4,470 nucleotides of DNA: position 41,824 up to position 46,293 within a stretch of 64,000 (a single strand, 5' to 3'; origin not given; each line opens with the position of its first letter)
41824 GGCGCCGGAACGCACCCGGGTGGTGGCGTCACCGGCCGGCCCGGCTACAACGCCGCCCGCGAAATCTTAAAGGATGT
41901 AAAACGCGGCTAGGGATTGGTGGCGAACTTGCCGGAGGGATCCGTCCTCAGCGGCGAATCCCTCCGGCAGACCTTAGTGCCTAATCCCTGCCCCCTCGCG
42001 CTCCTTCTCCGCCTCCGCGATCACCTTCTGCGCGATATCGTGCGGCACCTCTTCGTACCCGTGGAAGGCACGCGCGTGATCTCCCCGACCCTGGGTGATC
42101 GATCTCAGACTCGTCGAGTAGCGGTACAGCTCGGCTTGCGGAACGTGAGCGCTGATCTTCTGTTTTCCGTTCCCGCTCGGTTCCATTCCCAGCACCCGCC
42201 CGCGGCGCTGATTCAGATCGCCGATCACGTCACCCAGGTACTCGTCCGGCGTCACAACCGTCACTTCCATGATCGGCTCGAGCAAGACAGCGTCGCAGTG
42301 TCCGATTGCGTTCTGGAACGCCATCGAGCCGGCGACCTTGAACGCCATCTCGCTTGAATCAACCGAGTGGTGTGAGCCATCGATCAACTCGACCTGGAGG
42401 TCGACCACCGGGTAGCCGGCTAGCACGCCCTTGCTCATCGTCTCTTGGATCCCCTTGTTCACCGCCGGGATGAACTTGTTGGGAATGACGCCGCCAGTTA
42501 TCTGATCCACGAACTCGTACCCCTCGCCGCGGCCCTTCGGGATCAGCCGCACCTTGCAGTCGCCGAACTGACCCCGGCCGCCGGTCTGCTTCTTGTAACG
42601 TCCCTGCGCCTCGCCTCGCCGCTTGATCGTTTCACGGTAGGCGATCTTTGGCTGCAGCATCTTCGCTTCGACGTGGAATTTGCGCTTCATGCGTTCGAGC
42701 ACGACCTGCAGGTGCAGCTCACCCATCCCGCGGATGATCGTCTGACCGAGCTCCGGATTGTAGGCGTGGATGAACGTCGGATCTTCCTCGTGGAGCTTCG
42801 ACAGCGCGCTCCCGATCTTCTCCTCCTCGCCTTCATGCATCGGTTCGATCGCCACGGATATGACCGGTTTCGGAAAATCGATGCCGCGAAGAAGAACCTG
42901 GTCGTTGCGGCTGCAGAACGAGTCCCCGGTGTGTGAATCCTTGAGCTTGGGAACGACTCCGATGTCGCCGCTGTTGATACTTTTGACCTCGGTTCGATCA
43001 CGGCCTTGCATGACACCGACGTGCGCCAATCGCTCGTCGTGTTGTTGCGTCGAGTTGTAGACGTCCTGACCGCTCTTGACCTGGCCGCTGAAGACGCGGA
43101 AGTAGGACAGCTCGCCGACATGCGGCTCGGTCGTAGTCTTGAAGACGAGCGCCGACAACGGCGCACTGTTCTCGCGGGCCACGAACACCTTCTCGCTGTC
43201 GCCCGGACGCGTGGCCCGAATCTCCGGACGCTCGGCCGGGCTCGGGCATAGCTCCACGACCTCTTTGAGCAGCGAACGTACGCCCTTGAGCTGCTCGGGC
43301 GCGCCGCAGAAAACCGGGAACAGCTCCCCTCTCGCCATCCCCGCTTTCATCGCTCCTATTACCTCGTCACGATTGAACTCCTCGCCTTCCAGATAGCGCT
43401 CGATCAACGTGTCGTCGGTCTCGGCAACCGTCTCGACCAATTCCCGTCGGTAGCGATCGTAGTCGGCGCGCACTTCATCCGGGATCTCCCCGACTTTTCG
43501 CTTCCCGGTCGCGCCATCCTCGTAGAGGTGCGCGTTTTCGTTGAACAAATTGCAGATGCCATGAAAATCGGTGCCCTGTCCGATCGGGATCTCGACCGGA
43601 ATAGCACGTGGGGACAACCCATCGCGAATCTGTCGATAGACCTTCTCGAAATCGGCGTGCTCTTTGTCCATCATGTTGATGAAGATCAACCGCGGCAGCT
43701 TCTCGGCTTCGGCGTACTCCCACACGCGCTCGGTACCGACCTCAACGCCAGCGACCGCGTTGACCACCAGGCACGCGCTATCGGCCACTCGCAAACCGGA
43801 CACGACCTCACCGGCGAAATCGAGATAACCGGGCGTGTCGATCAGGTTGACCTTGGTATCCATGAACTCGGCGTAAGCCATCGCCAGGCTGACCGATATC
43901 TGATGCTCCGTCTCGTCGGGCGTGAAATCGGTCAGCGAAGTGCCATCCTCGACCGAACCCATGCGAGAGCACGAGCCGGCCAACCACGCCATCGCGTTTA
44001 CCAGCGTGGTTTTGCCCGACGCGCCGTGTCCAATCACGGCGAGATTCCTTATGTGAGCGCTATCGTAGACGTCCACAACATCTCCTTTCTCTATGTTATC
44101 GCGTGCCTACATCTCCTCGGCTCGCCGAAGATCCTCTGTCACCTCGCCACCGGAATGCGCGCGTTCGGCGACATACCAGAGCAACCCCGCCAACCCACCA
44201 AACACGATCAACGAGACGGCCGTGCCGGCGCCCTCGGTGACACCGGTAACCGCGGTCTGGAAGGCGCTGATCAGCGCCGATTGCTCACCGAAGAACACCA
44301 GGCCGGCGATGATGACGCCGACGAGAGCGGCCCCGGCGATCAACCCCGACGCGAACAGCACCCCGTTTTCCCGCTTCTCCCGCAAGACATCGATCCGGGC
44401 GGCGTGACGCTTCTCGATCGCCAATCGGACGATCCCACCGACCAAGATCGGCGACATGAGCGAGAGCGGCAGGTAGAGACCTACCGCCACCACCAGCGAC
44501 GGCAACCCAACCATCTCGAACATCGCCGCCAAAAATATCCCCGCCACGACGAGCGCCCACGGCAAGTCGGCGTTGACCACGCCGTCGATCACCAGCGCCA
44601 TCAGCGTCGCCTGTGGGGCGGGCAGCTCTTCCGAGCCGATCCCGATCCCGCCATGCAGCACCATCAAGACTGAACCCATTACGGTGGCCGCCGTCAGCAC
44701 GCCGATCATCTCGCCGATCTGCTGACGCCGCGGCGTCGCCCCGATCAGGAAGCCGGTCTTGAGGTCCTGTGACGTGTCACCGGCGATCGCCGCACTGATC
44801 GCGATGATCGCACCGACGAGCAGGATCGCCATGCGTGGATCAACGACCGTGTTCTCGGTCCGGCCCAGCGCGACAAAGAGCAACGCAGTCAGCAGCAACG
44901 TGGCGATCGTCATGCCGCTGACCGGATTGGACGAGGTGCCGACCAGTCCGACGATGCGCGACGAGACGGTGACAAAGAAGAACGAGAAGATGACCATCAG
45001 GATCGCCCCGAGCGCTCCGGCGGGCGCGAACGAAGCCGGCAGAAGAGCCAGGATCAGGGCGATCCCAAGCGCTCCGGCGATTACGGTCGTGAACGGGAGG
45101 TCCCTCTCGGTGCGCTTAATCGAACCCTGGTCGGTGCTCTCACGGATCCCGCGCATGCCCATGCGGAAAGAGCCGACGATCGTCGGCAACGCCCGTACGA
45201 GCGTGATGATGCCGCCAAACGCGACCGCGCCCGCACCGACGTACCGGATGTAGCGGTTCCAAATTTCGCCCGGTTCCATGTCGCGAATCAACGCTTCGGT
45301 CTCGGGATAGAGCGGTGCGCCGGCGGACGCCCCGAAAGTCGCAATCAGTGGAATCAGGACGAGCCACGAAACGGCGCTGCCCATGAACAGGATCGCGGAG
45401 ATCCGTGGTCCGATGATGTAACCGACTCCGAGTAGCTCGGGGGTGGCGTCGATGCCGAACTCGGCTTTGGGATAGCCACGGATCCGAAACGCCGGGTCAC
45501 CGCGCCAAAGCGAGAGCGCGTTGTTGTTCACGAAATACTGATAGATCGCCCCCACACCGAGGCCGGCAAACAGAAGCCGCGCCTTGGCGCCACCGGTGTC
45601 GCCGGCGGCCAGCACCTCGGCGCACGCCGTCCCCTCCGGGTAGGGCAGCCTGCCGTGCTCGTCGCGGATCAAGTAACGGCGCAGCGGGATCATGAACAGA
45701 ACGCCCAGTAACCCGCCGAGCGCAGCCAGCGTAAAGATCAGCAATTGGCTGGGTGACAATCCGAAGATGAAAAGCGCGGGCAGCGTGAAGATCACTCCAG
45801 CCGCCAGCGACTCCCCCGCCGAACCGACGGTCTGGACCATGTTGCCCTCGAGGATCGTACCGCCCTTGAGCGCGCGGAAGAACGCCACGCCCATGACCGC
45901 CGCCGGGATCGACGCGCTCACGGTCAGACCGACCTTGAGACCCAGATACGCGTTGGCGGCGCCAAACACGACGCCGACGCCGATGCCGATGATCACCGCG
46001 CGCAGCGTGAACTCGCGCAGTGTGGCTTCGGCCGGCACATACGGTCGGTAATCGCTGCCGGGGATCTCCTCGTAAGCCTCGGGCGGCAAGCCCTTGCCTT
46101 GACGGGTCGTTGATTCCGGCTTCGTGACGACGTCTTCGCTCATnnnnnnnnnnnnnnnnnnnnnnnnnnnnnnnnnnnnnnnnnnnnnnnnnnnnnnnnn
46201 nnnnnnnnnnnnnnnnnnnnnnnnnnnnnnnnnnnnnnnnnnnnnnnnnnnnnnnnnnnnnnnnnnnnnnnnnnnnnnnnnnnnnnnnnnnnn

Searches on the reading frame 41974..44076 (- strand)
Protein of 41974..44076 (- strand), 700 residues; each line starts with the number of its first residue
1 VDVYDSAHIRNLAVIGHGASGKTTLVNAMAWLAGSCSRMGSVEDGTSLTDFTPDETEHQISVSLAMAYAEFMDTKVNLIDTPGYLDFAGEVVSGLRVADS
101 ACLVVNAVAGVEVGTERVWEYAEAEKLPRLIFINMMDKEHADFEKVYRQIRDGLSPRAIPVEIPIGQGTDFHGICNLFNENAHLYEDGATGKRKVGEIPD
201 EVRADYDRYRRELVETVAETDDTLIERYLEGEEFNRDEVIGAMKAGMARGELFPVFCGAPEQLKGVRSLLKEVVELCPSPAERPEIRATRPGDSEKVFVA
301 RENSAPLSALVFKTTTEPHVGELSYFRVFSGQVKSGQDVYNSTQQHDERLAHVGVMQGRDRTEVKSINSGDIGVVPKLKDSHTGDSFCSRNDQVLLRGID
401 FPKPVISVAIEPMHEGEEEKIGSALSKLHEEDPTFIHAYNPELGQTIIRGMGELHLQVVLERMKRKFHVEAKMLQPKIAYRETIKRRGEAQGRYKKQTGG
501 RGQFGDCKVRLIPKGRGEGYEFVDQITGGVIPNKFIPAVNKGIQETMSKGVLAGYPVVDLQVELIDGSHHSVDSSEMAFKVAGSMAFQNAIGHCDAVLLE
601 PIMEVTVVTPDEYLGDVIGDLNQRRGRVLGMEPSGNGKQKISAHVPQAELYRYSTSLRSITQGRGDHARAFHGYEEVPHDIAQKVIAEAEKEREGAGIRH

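Call 11: search_protein_families(library=pfam, proteins=[window:41974-44076:-], max_evalue=0.001)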
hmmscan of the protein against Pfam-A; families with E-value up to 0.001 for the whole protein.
window:41974-44076:- (700 aa): 7 families
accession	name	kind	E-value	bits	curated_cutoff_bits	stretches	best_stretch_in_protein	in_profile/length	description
PF03764.24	EFG_IV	-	1.9e-43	147.6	24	1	476-592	1-118/121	Elongation factor G, domain IV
PF00009.33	GTP_EFTU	-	3.5e-39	134.8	26.5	1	8-278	2-187/188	Elongation factor Tu GTP binding domain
PF00679.30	EFG_C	-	5.8e-29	100.4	27.9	1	597-684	1-88/89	Elongation factor G C-terminus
PF14492.12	EFG_III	-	9.4e-28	96.5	27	1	401-473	1-73/75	Elongation Factor G, domain III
PF22042.2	EF-G_D2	-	1.2e-15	57.8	27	1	306-389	1-83/84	Elongation factor G domain 2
PF03144.31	GTP_EFTU_D2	-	1.4e-10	41.9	30.3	1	321-388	1-73/73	Elongation factor Tu domain 2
PF01926.29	MMR_HSR1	-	2.3e-05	24.9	21.9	1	12-134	2-112/113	50S ribosome-binding GTPase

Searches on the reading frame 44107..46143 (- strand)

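Call 11: search_protein_families(library=pfam, proteins=[window:44107-46143:-], max_evalue=0.001)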
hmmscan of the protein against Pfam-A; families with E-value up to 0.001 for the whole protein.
window:44107-46143:- (678 aa): 1 family
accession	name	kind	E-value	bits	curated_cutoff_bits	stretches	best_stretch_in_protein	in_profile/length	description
PF03169.20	OPT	-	4.3e-102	343.2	25.8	1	44-616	1-623/623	OPT oligopeptide transporter protein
